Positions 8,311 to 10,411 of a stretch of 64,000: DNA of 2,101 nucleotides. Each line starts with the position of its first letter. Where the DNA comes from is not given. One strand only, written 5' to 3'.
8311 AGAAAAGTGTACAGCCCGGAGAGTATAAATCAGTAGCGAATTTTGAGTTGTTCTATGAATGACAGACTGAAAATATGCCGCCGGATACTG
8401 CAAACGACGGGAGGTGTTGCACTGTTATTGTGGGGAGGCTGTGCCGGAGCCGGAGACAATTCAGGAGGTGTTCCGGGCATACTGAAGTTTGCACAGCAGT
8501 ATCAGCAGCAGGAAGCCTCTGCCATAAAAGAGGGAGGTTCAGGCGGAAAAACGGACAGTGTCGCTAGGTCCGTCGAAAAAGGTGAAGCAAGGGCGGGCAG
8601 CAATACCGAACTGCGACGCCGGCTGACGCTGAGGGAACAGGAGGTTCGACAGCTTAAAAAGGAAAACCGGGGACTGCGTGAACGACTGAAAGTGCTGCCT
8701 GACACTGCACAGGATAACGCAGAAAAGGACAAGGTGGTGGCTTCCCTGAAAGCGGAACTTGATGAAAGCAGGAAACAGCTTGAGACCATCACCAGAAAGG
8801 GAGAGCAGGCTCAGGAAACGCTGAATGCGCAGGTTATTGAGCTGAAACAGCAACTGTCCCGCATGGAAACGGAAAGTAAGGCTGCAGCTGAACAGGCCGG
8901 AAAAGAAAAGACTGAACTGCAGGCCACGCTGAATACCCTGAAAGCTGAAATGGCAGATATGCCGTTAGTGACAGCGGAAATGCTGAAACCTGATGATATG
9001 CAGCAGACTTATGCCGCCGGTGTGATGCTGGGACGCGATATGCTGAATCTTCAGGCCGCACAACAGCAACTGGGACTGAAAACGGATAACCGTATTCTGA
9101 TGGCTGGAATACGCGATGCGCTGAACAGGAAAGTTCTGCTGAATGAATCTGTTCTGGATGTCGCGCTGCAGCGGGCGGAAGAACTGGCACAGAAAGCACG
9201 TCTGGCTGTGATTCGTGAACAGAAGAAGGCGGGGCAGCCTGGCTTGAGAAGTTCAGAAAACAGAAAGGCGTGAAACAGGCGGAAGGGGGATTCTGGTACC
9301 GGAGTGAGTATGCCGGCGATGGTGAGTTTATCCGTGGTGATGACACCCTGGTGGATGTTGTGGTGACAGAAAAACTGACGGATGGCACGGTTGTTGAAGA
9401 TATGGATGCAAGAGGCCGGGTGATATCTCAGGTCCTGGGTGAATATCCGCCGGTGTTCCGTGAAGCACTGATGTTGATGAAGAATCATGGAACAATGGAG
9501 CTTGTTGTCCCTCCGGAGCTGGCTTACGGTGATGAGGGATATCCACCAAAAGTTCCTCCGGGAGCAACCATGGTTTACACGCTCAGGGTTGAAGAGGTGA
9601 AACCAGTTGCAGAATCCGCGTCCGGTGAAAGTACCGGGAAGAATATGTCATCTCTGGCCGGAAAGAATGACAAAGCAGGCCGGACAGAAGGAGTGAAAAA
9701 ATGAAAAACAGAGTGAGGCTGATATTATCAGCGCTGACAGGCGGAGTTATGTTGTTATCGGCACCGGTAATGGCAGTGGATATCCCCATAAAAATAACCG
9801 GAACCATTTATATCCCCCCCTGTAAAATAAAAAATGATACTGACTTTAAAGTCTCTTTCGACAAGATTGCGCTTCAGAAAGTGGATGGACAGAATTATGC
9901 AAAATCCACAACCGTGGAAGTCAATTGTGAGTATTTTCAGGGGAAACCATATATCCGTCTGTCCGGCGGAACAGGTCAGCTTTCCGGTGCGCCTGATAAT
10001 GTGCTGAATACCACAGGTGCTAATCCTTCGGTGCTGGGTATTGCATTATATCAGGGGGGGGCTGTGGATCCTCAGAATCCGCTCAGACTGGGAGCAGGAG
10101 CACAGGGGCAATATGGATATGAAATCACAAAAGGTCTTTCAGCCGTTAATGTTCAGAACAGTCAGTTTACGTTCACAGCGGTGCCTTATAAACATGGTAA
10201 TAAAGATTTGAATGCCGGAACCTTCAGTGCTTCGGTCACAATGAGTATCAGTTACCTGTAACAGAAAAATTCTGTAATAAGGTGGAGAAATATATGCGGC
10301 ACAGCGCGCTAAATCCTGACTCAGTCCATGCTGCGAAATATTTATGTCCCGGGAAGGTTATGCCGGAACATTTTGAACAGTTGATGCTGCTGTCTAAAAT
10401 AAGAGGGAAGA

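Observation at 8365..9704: FkpA/Mip-like prolyl isomerase gene embedded in a chaperone-usher operon and split by a frameshift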

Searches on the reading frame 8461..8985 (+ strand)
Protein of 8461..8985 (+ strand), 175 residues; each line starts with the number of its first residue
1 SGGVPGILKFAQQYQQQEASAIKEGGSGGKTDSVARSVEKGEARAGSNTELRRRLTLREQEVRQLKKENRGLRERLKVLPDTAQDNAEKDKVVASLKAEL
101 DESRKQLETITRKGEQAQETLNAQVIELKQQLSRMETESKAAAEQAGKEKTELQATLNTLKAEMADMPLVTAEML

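Call 70: search_protein_representatives(alignment_id=A3)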
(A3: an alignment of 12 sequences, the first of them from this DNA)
Query: 12 sequences, 175 profile positions. Proteins with E-value up to 0.001 (for the whole library): 41; up to 1e-10: 13; up to 1e-30: 2. The best 41 are listed.
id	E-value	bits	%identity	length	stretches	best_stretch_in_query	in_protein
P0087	1.5e-43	165.2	-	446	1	2-175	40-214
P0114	4.8e-31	124.5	-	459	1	1-175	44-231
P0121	2.5e-28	115.7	-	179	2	88-175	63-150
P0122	2.2e-25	106.1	-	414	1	2-174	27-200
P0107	4.9e-24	101.7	-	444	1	2-175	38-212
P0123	5.9e-23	98.2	-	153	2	33-146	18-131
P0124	1.5e-20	90.4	-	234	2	77-175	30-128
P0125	4.4e-19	85.6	-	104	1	57-150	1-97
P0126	1.8e-17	80.3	-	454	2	1-175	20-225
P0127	1.8e-17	80.3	-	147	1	1-80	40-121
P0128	2.6e-16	76.5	-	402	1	1-171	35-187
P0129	5.7e-12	62.4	-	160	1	4-109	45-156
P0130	8.7e-12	61.8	-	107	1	6-66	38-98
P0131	3.8e-09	53.2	-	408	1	4-137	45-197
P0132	1.8e-06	44.5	-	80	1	88-142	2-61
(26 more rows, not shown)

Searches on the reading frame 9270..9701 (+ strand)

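Call 64: search_protein_families(proteins=[window:9270-9701:+], library=ncbifam, max_evalue=0.001)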
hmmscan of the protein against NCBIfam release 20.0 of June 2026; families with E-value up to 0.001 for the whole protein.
window:9270-9701:+ (144 aa): 3 families
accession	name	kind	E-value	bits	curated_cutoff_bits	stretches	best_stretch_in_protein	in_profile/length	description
NF008150.0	PRK10902.1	equivalog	2.1e-15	56.9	215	1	2-120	142-258/271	FKBP-type peptidyl-prolyl cis-trans isomerase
NF008602.0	PRK11570.1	subfamily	1.5e-10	41.3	198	1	3-108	99-203/206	FKBP-type peptidyl-prolyl cis-trans isomerase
NF053689.1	BamJ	equivalog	0.00052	20.3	100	1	63-105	141-182/184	BamJ family beta-barrel-assembly machinery protein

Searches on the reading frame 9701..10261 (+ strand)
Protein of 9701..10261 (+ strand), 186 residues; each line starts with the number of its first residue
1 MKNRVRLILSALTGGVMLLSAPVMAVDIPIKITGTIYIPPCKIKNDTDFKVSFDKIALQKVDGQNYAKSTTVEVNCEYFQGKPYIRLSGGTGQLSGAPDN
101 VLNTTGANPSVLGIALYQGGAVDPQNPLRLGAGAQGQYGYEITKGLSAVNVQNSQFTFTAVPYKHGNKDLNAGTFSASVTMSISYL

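Call 19: search_protein_families(proteins=[window:9701-10261:+], library=ncbifam, max_evalue=0.001)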
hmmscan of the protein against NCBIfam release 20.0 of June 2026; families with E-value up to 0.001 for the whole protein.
window:9701-10261:+ (186 aa): 3 families
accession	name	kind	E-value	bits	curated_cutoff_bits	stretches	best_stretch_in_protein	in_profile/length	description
NF011815.0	PRK15287.1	equivalog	4.5e-09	36.2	253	1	18-185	9-157/158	fimbrial minor subunit StfF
NF011807.0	PRK15276.1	equivalog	1.5e-06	28.3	252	0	36-124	27-113/156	putative fimbrial subunit SteE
NF011814.0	PRK15286.1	equivalog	4.9e-05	22.9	264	1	5-165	4-161/170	putative minor fimbrial subunit StfE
